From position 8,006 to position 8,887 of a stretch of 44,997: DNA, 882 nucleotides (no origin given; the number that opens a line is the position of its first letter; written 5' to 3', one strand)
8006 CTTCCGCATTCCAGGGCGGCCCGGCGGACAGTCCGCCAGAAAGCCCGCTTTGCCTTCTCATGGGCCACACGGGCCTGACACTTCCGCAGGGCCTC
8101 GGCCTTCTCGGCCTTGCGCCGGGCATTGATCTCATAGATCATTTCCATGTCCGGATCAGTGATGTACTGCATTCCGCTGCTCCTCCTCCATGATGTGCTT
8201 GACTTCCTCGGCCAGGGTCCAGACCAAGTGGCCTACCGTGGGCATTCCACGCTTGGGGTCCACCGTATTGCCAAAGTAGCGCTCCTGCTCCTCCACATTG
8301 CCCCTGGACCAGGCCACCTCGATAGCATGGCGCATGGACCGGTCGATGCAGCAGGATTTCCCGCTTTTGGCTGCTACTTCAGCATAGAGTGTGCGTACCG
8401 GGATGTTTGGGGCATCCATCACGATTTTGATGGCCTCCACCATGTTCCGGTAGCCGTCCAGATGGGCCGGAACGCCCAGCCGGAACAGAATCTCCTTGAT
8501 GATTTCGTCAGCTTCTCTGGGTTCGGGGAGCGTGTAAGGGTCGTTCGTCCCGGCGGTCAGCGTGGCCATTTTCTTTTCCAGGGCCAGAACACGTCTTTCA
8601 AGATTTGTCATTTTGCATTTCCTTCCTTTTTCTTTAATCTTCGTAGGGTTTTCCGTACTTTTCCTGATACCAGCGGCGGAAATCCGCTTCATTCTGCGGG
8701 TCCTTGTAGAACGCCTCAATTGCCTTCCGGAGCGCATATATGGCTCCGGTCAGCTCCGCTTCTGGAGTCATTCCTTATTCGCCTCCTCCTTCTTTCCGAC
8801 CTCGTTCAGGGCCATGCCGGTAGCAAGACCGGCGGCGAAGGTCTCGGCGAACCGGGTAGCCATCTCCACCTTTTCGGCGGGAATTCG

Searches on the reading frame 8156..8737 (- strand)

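Call 23: search_protein_families(library=pfam, proteins=[window:8156-8737:-], max_evalue=0.001)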
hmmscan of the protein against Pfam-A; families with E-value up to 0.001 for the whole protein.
window:8156-8737:- (193 aa): 1 family
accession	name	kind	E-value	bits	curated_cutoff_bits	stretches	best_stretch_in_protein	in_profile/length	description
PF08769.17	Spo0A_C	-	1.2e-23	83.5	25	1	80-178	1-103/104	Sporulation initiation factor Spo0A C terminal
